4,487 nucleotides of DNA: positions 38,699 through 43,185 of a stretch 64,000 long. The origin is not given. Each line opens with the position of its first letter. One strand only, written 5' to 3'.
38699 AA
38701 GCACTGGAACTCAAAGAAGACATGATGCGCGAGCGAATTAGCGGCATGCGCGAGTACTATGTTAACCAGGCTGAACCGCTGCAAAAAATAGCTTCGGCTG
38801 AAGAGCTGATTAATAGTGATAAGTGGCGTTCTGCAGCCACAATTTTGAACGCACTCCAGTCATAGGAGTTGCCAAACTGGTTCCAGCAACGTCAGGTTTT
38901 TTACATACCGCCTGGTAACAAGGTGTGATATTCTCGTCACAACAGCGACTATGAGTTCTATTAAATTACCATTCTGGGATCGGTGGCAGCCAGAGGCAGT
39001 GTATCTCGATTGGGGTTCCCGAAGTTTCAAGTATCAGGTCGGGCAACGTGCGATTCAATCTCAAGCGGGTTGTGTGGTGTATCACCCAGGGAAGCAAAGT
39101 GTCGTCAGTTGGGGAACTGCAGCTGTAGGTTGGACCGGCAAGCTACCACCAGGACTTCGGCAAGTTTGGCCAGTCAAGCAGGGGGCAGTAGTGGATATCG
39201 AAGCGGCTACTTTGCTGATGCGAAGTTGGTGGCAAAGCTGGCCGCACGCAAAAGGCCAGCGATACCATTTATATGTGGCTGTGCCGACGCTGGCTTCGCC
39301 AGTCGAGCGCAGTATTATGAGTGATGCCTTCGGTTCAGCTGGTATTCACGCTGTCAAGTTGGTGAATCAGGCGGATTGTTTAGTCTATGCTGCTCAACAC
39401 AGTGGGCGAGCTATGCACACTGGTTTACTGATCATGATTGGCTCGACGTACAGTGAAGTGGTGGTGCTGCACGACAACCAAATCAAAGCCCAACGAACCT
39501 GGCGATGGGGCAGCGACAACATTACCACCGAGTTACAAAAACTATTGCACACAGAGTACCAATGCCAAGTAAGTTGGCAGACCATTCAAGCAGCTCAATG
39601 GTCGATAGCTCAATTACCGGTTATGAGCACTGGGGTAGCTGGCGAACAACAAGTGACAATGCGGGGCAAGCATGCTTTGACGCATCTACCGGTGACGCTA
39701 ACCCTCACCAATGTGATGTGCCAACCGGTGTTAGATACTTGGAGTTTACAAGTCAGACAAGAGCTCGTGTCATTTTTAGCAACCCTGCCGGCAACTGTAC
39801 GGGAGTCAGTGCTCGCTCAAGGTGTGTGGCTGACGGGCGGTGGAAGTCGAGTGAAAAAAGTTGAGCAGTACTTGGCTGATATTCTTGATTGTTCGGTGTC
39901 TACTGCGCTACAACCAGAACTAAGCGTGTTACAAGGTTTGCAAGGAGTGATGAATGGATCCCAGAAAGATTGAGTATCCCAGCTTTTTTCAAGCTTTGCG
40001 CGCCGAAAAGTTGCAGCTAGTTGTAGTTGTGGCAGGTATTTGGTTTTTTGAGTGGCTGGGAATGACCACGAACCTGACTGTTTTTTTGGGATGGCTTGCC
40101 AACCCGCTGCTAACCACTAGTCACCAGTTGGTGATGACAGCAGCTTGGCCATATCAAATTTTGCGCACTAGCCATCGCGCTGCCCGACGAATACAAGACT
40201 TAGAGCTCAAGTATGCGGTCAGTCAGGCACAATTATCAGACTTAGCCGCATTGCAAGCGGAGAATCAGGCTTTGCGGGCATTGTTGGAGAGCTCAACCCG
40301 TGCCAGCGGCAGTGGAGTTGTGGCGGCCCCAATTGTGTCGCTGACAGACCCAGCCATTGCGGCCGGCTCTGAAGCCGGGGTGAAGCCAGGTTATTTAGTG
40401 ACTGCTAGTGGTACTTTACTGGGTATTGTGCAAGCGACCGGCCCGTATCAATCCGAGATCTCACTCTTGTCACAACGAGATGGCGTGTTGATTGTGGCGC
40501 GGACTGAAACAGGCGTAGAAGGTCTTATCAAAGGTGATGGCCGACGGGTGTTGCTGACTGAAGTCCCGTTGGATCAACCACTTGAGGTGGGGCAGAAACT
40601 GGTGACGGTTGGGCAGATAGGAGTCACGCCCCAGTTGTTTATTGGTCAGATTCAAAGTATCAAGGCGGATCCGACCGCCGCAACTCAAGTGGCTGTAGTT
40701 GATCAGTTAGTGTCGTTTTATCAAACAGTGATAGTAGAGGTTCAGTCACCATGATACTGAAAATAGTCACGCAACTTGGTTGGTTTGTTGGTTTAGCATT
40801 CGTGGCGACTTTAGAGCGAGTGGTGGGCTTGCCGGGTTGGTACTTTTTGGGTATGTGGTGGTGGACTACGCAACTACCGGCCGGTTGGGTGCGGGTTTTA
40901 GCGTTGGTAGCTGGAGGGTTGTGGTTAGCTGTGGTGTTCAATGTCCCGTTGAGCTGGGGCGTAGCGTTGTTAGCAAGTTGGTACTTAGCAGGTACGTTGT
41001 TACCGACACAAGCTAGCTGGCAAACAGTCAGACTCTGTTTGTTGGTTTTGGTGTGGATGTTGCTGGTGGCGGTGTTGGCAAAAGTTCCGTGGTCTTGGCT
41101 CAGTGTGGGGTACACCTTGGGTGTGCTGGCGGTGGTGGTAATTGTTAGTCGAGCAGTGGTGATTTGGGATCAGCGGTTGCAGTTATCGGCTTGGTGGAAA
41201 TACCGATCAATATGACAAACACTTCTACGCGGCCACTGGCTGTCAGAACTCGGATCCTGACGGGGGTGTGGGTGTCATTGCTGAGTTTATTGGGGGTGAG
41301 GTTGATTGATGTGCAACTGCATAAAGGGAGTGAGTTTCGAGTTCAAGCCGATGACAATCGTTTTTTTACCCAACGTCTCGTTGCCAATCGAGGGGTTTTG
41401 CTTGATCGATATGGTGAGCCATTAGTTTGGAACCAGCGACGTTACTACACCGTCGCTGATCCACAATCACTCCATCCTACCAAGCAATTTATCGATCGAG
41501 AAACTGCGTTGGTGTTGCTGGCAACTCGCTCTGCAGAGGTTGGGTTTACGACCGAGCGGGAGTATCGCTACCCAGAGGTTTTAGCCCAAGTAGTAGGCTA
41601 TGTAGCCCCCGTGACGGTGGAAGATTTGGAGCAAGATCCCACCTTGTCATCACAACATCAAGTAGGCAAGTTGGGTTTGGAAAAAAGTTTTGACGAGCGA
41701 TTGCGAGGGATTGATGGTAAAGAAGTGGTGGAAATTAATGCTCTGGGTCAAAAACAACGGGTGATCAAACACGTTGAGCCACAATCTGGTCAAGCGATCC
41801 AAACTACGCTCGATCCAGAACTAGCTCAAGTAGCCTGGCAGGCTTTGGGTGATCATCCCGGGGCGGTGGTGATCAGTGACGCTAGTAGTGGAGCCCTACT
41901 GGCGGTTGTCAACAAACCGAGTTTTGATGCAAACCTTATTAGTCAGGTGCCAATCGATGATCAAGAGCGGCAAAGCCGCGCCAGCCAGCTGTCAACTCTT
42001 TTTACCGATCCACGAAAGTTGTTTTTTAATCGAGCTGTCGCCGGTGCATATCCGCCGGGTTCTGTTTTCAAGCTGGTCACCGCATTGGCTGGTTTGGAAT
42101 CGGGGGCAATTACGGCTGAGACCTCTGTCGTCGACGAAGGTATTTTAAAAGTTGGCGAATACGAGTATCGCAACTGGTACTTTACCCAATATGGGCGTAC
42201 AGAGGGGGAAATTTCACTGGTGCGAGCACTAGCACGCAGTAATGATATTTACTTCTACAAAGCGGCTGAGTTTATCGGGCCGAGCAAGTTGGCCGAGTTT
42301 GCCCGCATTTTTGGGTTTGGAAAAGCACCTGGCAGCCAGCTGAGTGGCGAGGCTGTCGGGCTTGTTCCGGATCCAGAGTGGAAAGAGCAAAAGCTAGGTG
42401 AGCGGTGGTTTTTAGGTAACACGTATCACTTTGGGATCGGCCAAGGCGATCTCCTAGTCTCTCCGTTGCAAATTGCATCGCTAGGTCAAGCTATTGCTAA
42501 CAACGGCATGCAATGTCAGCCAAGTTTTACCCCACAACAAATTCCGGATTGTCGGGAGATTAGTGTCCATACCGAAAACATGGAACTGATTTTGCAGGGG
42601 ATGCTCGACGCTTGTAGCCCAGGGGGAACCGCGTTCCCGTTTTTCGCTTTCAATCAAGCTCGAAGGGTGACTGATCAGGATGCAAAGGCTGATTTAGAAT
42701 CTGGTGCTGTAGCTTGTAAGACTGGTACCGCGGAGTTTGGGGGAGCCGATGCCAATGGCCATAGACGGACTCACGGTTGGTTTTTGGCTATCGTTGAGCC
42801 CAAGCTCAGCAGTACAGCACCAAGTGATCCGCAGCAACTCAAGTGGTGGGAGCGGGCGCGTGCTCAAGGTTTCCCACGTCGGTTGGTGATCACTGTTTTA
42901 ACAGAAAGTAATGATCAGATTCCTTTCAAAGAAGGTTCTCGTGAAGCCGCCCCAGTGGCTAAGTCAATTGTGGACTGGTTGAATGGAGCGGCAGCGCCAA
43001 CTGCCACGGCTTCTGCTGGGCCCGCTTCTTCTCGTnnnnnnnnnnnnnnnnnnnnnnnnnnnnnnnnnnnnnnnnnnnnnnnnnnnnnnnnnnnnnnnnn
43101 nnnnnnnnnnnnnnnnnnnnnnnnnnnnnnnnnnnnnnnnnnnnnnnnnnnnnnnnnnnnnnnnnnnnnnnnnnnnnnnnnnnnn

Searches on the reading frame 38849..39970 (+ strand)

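Call 64: search_protein_families(library=pfam, proteins=[window:38849-39970:+], max_evalue=0.00001)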
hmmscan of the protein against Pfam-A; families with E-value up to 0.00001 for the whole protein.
window:38849-39970:+ (374 aa): 2 families
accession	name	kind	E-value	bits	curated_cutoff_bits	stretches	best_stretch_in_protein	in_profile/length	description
PF06723.19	MreB_Mbl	-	3.2e-33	115.4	27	1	60-369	14-320/327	MreB/Mbl protein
PF00022.25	Actin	-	2.9e-06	26.6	27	1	101-236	57-190/410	Actin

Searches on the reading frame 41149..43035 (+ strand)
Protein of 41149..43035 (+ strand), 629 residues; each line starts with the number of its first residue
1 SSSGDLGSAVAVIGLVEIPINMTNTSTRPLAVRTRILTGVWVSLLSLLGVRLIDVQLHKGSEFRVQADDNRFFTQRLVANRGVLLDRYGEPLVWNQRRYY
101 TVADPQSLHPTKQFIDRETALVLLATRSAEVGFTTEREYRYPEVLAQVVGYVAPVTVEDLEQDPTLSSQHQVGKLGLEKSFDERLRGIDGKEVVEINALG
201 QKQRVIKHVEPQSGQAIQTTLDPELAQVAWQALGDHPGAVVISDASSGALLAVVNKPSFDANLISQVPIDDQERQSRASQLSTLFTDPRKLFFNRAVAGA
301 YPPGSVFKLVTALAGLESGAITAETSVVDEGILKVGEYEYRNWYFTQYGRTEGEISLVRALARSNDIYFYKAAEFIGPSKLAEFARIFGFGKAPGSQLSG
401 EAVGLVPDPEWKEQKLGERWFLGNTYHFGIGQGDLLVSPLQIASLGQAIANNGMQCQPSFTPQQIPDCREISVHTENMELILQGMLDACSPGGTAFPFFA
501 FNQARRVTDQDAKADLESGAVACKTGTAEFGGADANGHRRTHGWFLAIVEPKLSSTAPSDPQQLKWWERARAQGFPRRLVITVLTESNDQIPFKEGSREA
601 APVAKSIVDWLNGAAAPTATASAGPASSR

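Call 64: search_protein_families(library=pfam, proteins=[window:41149-43035:+], max_evalue=0.00001)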
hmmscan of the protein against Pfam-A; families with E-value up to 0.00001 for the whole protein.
window:41149-43035:+ (629 aa): 2 families
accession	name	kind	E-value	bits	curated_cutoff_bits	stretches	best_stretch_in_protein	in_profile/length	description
PF00905.27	Transpeptidase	-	1.4e-49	169.3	22.1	1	238-550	1-266/299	Penicillin binding protein transpeptidase domain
PF03717.20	PBP_dimer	-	2.4e-22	80.6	24.4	1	131-204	102-177/180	Penicillin-binding Protein dimerisation domain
